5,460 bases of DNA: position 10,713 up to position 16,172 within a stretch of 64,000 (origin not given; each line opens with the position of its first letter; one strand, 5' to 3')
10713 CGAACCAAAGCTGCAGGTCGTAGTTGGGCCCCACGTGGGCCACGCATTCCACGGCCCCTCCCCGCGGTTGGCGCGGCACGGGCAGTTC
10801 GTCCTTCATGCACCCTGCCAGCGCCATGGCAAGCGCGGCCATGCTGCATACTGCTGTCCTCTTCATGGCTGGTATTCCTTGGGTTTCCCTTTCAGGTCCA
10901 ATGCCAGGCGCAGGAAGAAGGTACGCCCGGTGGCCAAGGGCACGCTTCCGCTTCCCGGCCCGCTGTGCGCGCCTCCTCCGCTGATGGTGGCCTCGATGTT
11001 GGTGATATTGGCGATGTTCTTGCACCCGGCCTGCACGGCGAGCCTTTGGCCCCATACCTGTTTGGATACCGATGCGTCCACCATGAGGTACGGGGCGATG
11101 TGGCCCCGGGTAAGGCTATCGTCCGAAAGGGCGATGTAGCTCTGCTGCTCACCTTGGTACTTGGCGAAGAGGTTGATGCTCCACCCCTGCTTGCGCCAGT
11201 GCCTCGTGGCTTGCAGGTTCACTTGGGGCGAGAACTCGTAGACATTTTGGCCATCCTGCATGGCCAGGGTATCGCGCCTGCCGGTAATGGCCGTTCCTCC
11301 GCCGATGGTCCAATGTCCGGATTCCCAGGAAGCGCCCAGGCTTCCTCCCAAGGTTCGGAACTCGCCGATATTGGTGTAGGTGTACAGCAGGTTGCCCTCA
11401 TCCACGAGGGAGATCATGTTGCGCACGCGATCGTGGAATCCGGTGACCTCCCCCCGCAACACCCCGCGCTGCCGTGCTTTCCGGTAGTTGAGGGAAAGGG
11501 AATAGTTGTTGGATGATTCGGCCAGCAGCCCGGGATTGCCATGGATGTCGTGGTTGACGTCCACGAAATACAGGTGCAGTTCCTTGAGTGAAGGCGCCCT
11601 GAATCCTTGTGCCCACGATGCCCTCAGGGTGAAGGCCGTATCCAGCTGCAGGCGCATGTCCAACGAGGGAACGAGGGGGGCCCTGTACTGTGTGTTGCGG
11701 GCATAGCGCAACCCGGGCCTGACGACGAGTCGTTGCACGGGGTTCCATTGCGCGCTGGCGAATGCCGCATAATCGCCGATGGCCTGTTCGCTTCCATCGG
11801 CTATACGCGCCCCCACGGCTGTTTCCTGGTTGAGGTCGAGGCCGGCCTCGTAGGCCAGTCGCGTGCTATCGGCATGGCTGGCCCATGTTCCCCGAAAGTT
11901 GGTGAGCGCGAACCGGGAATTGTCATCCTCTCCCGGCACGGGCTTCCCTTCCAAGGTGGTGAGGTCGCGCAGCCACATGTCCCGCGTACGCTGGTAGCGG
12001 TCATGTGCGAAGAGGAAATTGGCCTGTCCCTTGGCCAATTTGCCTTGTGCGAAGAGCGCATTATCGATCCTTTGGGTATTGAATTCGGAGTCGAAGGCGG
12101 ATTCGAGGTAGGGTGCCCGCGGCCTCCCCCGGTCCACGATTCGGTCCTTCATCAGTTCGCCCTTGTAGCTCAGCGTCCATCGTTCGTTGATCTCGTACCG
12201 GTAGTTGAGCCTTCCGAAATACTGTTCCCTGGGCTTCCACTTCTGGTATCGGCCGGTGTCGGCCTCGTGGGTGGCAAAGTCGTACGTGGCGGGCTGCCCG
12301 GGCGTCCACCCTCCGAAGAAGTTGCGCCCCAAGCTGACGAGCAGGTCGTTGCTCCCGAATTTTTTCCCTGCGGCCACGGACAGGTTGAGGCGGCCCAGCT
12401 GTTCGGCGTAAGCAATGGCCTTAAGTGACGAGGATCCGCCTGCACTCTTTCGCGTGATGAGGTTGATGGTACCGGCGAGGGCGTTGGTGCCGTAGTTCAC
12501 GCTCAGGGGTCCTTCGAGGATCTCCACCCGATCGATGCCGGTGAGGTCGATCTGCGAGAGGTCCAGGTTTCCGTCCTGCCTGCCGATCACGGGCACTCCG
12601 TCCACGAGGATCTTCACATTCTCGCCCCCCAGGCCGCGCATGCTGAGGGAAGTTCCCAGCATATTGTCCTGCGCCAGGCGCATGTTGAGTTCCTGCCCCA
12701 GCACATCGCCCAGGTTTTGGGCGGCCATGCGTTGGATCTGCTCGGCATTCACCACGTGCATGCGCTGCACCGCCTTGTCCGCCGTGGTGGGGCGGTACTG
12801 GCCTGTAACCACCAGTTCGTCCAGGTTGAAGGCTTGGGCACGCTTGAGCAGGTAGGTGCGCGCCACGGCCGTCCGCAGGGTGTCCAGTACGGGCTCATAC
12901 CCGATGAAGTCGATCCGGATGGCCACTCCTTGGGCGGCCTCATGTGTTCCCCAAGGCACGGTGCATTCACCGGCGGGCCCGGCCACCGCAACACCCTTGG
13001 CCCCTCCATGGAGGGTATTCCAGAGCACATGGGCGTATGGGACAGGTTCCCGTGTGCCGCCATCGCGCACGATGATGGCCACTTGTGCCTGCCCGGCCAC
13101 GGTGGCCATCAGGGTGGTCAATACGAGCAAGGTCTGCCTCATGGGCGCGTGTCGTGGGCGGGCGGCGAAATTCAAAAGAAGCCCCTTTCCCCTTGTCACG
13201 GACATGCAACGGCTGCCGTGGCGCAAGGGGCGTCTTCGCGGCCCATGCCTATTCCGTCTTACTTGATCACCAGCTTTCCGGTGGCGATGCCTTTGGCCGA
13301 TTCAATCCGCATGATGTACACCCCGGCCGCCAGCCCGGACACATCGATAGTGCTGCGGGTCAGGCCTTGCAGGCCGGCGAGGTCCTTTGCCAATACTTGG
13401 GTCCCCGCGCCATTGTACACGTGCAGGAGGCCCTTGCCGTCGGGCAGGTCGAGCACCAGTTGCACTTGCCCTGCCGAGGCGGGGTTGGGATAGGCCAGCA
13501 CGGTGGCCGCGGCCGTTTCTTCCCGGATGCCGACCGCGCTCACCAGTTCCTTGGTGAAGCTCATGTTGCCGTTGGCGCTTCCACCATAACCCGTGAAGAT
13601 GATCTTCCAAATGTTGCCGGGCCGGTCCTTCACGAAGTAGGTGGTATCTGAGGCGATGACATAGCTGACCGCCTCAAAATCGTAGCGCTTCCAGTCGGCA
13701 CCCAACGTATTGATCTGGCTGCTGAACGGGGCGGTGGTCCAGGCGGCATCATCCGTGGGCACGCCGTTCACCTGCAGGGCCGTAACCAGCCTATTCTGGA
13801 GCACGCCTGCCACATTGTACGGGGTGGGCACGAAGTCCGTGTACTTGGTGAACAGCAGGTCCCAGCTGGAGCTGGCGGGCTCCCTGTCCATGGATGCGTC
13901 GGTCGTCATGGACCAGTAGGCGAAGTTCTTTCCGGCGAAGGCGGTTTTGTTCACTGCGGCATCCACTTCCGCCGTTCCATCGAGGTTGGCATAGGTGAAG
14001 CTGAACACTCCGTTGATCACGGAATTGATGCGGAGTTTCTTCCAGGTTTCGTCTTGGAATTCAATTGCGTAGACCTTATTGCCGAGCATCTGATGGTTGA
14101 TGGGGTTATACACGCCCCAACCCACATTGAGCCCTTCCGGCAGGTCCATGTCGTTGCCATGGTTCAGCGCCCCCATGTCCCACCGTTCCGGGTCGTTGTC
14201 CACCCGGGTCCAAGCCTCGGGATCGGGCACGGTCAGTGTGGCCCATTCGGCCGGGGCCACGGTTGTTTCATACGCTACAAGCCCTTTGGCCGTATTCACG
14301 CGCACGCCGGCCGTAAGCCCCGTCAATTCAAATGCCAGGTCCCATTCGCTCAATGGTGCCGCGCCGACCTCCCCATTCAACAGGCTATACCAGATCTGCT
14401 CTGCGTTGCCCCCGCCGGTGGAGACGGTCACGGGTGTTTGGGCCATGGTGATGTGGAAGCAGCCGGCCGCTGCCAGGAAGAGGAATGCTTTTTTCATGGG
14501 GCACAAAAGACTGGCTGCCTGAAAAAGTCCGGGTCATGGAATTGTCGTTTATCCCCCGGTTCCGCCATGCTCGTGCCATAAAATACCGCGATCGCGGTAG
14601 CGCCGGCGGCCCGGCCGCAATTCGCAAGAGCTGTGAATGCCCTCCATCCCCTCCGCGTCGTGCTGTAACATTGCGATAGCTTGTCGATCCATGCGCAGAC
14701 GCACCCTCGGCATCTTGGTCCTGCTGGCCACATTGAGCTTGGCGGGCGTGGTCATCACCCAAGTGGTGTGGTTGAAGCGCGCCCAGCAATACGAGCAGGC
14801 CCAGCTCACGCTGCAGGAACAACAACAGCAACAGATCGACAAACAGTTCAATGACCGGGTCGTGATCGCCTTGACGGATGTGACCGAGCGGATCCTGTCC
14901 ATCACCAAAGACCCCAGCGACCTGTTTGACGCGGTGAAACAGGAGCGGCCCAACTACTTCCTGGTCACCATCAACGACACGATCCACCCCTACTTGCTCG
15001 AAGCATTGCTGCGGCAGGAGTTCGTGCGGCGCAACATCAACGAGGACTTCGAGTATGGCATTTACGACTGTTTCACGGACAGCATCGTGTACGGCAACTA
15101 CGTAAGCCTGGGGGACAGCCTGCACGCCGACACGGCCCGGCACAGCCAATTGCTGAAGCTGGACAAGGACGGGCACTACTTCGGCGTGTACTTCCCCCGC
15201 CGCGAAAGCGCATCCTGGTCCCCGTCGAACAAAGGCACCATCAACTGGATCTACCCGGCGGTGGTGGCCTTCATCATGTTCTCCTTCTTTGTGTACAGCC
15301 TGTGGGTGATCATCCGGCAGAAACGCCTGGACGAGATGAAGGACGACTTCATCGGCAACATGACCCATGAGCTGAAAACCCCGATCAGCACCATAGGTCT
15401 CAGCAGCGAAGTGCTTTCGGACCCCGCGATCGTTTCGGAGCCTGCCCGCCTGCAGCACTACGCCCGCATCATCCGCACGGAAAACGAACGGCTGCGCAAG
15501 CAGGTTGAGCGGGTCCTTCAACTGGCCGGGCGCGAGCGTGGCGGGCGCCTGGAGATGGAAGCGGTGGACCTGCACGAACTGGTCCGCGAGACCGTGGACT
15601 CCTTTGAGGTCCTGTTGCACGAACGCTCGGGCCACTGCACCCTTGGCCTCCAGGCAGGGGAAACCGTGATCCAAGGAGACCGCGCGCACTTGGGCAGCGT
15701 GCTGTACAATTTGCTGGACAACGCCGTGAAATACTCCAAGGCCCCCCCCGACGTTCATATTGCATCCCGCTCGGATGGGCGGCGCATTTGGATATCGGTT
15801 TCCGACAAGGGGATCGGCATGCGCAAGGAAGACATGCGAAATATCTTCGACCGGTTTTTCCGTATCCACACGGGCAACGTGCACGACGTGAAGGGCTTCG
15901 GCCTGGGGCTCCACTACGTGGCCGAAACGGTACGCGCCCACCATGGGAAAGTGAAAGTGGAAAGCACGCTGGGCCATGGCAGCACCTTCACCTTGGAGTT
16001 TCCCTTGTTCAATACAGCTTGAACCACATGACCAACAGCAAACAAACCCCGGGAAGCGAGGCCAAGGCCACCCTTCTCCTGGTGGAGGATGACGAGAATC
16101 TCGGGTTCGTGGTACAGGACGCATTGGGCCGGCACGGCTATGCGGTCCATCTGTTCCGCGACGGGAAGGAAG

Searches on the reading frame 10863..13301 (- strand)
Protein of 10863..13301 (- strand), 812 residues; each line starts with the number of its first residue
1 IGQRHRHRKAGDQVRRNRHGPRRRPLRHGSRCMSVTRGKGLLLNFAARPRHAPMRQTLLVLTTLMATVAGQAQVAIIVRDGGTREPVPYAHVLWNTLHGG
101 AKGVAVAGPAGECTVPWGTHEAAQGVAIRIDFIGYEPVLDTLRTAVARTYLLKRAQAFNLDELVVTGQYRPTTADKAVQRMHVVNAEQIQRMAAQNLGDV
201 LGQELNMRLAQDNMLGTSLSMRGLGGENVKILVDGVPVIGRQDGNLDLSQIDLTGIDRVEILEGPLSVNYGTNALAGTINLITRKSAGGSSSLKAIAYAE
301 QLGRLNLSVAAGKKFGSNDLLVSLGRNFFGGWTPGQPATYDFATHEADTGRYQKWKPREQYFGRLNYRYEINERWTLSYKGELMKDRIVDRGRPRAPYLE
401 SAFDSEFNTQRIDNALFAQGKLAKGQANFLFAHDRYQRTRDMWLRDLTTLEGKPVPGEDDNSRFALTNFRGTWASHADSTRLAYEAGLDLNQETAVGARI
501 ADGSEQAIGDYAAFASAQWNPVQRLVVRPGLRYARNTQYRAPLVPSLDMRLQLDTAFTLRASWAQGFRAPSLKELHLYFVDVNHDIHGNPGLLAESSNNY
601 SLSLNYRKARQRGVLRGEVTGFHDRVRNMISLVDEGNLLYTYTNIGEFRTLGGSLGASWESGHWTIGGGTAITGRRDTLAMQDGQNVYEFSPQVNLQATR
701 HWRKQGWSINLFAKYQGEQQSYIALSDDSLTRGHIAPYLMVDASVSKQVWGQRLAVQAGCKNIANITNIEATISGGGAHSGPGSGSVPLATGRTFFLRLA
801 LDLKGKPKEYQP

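Call 52: search_protein_families(library=pfam, proteins=[window:10863-13301:-], max_evalue=0.0001)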
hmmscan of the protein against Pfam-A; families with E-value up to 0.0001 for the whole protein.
window:10863-13301:- (812 aa): 3 families
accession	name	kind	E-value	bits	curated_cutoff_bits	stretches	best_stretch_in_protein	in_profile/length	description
PF00593.30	TonB_dep_Rec_b-barrel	-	1.5e-30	107.9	27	1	328-763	20-436/436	TonB dependent receptor-like, beta-barrel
PF07715.20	Plug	-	1.8e-21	77.1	23.9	1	176-278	4-107/107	TonB-dependent Receptor Plug Domain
PF14905.12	OMP_b-brl_3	-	3.8e-15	56.3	27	1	541-775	157-385/408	Outer membrane protein beta-barrel family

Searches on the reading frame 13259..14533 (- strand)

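Call 52: search_protein_families(library=pfam, proteins=[window:13259-14533:-], max_evalue=0.0001)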
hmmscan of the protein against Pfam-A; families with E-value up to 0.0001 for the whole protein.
window:13259-14533:- (424 aa): 2 families
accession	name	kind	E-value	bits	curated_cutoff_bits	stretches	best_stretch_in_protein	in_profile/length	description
PF18962.6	Por_Secre_tail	-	1.9e-09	38.1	27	1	348-423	2-75/75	Secretion system C-terminal sorting domain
PF14064.11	HmuY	-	1.8e-05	25.3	27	0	46-326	5-155/157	HmuY protein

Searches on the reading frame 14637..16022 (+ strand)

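Call 52: search_protein_families(library=pfam, proteins=[window:14637-16022:+], max_evalue=0.0001)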
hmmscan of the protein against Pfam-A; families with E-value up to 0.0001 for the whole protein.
window:14637-16022:+ (461 aa): 2 families
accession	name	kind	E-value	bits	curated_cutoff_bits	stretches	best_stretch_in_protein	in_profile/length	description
PF02518.31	HATPase_c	-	2.8e-25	89.3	26.4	1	347-457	1-109/111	Histidine kinase-, DNA gyrase B-, and HSP90-like ATPase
PF00512.31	HisKA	-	3.3e-13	49.9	26.9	1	234-300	1-64/66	His Kinase A (phospho-acceptor) domain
